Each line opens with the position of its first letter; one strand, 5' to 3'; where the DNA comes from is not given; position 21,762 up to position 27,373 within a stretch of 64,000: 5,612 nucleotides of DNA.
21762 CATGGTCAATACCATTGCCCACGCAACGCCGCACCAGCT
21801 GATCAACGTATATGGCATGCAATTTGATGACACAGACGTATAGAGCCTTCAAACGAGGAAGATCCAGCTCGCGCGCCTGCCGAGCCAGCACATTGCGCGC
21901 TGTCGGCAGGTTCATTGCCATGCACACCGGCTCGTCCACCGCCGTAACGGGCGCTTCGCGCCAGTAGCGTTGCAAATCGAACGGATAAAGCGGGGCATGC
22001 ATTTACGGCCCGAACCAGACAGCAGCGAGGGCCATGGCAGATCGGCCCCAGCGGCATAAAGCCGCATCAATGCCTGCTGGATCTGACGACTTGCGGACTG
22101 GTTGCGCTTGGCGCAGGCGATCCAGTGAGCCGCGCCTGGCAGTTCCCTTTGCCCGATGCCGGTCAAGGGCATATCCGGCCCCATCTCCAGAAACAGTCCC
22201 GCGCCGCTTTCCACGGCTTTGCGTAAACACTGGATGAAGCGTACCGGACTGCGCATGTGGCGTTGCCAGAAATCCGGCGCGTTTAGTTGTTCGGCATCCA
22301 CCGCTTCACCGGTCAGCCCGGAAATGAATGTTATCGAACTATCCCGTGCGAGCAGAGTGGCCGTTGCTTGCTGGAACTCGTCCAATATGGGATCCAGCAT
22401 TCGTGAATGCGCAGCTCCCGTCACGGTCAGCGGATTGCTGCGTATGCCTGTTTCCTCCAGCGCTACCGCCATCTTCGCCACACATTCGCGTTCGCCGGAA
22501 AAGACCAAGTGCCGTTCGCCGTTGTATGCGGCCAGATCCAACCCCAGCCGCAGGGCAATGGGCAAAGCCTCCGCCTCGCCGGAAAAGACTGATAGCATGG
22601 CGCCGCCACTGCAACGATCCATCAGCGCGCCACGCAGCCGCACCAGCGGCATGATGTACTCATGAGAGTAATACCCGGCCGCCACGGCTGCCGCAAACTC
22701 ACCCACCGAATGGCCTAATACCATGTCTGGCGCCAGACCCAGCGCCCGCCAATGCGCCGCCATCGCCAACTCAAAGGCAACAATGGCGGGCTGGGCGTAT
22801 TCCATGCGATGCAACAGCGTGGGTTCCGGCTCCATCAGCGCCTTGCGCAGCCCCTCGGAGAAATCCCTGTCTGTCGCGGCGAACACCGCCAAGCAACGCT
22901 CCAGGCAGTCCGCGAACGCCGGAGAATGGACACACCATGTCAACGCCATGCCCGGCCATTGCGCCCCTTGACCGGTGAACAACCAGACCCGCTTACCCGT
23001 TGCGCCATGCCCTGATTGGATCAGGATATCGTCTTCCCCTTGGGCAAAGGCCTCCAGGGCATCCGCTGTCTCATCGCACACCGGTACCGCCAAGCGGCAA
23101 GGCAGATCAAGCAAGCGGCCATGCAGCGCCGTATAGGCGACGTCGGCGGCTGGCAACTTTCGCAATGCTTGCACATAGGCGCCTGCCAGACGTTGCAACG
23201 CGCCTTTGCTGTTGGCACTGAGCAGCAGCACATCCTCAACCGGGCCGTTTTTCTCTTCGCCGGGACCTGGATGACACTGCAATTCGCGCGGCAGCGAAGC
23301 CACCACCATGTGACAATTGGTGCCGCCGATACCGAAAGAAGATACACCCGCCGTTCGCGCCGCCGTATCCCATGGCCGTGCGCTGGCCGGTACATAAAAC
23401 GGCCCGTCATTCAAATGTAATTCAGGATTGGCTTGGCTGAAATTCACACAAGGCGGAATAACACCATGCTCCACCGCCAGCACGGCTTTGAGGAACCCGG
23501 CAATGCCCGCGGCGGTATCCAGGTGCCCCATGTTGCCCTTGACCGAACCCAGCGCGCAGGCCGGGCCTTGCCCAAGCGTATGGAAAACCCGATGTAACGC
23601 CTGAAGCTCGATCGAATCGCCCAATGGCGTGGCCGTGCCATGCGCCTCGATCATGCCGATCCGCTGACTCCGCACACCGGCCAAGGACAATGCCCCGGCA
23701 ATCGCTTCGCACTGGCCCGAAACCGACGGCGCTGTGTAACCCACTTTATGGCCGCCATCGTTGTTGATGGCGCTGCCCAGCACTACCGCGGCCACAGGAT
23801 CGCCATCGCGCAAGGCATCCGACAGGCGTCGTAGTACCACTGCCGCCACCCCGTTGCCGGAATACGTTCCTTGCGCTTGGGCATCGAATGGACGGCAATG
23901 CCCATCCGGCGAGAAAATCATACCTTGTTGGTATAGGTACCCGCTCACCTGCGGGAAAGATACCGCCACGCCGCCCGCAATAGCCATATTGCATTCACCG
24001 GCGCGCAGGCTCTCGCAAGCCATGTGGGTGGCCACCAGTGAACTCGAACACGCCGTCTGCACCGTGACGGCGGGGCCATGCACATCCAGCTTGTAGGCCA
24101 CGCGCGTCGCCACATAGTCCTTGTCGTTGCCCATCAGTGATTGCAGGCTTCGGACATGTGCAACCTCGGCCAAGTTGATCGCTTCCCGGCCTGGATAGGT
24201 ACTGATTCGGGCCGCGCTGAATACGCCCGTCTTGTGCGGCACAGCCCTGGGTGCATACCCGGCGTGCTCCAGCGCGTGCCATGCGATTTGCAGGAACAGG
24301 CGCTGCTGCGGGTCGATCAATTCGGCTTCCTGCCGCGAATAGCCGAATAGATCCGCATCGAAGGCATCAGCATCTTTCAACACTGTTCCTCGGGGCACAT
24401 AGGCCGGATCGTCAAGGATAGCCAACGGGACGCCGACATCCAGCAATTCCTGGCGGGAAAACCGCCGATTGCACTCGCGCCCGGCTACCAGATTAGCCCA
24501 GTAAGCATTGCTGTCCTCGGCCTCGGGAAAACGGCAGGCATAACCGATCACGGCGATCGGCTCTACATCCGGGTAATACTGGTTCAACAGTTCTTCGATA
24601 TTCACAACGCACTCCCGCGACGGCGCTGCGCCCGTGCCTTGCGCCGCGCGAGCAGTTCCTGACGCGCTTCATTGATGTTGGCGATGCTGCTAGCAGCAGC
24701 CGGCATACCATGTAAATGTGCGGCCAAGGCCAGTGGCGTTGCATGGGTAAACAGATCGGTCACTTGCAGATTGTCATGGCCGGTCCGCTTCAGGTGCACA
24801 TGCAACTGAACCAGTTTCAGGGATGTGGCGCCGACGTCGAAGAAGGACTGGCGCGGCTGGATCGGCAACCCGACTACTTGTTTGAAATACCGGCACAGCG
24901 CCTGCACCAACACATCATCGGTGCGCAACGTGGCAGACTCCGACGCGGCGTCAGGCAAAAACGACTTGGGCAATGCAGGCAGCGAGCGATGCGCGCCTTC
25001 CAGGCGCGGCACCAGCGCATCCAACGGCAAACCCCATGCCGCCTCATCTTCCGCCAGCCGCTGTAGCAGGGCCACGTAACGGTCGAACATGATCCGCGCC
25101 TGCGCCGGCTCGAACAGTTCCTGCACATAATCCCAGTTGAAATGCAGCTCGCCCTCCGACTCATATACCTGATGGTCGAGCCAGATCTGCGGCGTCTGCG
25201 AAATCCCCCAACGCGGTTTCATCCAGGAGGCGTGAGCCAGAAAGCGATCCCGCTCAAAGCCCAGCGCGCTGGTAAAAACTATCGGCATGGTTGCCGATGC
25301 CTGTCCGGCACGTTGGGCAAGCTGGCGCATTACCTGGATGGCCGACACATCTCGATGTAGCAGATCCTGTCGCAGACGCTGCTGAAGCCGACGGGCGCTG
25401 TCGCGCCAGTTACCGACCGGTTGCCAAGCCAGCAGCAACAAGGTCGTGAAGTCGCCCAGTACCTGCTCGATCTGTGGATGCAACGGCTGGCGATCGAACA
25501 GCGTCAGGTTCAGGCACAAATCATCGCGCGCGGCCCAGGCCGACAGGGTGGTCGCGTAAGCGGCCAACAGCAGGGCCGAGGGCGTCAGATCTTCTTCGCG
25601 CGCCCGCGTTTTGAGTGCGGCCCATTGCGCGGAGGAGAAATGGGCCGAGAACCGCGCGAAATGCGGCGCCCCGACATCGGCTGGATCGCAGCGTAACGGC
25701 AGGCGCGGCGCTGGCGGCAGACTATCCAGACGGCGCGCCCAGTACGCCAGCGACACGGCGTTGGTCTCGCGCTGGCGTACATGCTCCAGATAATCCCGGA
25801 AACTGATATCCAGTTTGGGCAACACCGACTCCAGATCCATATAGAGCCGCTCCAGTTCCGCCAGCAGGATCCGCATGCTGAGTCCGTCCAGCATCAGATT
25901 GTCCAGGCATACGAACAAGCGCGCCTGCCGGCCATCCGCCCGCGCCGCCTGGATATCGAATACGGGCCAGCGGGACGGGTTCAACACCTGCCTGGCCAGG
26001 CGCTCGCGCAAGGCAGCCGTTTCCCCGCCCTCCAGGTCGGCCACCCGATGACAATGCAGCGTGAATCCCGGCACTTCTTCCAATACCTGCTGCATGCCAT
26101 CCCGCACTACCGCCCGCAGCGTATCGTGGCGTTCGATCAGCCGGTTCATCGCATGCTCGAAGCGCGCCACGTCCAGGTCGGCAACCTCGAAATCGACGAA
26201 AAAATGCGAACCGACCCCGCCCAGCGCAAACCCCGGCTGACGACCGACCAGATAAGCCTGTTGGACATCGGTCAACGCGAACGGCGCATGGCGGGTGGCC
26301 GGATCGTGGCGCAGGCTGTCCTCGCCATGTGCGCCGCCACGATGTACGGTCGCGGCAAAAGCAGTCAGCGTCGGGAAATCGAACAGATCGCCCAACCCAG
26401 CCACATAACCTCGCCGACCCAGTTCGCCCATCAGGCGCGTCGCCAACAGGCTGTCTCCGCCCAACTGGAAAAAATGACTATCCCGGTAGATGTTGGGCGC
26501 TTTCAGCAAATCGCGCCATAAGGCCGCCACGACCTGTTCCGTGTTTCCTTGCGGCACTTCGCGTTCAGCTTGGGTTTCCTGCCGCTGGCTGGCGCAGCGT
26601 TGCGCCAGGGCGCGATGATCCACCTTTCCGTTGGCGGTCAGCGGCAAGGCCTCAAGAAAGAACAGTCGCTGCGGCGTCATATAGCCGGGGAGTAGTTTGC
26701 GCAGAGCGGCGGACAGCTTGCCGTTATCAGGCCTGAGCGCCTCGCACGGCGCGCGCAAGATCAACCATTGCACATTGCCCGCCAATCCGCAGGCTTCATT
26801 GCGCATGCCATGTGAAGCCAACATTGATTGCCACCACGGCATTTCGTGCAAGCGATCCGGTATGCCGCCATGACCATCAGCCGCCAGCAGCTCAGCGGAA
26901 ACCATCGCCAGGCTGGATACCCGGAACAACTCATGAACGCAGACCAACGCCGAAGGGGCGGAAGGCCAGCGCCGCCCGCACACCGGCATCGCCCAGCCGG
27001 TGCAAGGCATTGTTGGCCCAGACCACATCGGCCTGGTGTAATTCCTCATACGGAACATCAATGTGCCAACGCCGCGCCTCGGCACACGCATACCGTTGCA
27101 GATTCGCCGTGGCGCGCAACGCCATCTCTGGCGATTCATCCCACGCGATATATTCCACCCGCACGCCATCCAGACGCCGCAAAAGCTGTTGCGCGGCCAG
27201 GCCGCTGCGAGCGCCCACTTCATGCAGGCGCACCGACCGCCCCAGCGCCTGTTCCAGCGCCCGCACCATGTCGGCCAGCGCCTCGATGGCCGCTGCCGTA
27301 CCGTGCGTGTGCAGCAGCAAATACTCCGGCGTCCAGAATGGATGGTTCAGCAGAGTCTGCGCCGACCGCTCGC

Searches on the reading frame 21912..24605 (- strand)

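Call 14: search_protein_families(library=pfam, proteins=[window:21912-24605:-], max_evalue=0.0001)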
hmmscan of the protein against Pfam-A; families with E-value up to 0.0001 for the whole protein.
window:21912-24605:- (897 aa): 6 families
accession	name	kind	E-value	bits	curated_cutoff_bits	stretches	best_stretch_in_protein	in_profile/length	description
PF00109.32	ketoacyl-synt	-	3.7e-74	250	20.8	1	15-264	2-252/252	Beta-ketoacyl synthase, N-terminal domain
PF00698.26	Acyl_transf_1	-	3.3e-48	165.2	32.7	1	540-823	1-280/319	Acyl transferase domain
PF02801.28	Ketoacyl-synt_C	-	1.4e-38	132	20.8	1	273-389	2-118/119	Beta-ketoacyl synthase, C-terminal domain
PF16197.11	KAsynt_C_assoc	-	4e-13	50.2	33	1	393-503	2-106/111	Ketoacyl-synthetase C-terminal extension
PF22621.2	CurL-like_PKS_C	-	4.3e-08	33.4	27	1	459-519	2-63/64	CurL-like, PKS C-terminal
PF00108.29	Thiolase_N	-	7.9e-07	29.2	26.4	1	142-213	39-112/260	Thiolase, N-terminal domain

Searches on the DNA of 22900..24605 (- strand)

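Call 88: search_dna_similar(query=window:22900-24605:-, collection=ecoli_genomes, mode=distant, max_evalue=0.00001, max_rows=3)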
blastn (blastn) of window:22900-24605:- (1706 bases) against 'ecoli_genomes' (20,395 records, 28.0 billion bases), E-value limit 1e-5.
Records with a match: 2268; places in all: 2283; records where one place covers at least 80% of the query: 0.
Genomes with a match: 2268 of 5426; with a place that covers at least 80% of the query: 0. Places per genome that has any: lowest 1, median 1, highest 2. On chromosomes: 2279 places; on plasmids: 4.
Best place of each record, by identity: 60-80% 2268.
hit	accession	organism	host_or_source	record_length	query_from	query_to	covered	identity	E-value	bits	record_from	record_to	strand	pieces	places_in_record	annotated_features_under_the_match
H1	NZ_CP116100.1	Escherichia coli strain DETEC-P881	ICU patient oral swab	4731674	31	1316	75%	67.3%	4e-103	386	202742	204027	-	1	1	irp1: yersiniabactin polyketide synthase HMWP1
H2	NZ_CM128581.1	Escherichia coli strain 700462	Homo sapiens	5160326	31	1316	75%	67.3%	4e-103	386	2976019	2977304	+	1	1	irp1: yersiniabactin polyketide synthase HMWP1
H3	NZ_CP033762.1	Escherichia coli strain FDAARGOS_536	Homo sapiens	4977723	31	1316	75%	67.3%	5e-102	381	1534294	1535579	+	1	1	irp1: yersiniabactin polyketide synthase HMWP1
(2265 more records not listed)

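Call 89: get_annotated_region(hit=H3, flank=20000)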
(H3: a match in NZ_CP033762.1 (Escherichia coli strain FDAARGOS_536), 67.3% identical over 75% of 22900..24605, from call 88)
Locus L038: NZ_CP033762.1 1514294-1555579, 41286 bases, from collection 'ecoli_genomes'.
description: Escherichia coli strain FDAARGOS_536 chromosome, complete genome
organism: Escherichia coli strain FDAARGOS_536 (NCBI taxid 562)
replicon: chromosome; assembly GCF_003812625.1
host: Homo sapiens; source: Peripheral blood; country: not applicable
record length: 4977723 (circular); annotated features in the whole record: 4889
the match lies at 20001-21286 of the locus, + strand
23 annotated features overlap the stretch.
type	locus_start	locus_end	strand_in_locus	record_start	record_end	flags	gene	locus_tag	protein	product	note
CDS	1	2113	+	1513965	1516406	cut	-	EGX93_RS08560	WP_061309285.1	exonuclease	-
CDS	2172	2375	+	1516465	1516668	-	-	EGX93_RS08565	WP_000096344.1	DUF4224 domain-containing protein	-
CDS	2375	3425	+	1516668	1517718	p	-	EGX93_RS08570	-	tyrosine-type recombinase/integrase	frameshifted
tRNA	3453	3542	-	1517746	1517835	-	-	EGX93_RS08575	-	tRNA-Ser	-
CDS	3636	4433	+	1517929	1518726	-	mtfA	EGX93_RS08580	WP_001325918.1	DgsA anti-repressor MtfA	-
tRNA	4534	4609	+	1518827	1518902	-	-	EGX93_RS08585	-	tRNA-Asn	-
CDS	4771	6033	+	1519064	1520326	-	-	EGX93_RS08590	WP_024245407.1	tyrosine-type recombinase/integrase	-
CDS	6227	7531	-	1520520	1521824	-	ybtS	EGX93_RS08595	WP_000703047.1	yersiniabactin biosynthesis salicylate synthase Irp9/YbtS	-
CDS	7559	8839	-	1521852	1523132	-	ybtX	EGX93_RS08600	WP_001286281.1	yersiniabactin-associated zinc MFS transporter YbtX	-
CDS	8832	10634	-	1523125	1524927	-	ybtQ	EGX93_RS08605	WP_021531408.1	yersiniabactin ABC transporter ATP-binding/permease protein YbtQ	-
CDS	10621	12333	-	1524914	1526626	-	ybtP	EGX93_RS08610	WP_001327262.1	yersiniabactin ABC transporter ATP-binding/permease protein YbtP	-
CDS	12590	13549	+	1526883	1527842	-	ybtA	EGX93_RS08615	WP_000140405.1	yersiniabactin transcriptional regulator YbtA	-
CDS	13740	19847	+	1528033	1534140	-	irp2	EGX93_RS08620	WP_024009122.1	yersiniabactin non-ribosomal peptide synthetase HMWP2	-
CDS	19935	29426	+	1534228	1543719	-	irp1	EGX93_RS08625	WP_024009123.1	yersiniabactin polyketide synthase HMWP1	-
CDS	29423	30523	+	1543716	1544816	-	ybtU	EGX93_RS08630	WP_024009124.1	yersiniabactin biosynthesis oxidoreductase YbtU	-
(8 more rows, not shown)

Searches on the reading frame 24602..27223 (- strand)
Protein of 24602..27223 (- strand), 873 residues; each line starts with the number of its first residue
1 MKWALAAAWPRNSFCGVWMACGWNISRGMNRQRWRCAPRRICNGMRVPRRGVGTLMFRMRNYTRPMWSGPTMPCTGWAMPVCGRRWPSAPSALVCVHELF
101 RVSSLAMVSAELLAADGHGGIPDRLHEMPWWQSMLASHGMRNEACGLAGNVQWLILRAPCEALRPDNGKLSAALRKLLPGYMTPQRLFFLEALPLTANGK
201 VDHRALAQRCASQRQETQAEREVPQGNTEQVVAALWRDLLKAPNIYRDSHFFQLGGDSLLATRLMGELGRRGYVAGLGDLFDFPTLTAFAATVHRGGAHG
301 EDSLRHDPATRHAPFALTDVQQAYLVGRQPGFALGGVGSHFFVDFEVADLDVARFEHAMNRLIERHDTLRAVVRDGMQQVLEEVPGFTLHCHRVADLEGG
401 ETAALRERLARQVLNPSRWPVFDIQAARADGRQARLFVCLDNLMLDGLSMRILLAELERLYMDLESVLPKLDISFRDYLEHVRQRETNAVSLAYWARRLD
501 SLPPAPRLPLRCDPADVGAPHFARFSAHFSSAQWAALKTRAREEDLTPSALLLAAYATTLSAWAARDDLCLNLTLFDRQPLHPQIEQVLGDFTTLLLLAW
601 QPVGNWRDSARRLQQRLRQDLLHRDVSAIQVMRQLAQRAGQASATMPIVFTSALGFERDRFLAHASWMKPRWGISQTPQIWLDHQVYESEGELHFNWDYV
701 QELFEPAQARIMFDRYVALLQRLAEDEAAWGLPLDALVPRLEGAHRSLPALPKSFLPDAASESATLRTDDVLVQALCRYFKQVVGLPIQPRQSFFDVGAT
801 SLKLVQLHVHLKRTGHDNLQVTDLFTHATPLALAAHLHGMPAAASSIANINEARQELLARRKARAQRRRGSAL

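Call 14: search_protein_families(library=pfam, proteins=[window:24602-27223:-], max_evalue=0.0001)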
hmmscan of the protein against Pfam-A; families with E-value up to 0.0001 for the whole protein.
window:24602-27223:- (873 aa): 2 families
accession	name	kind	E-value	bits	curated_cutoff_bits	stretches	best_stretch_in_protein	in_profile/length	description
PF00668.25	Condensation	-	1.6e-36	126.4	30.6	1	349-726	38-436/456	Condensation domain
PF00550.31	PP-binding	-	1.6e-21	76.8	20.8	2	231-292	2-66/67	Phosphopantetheine attachment site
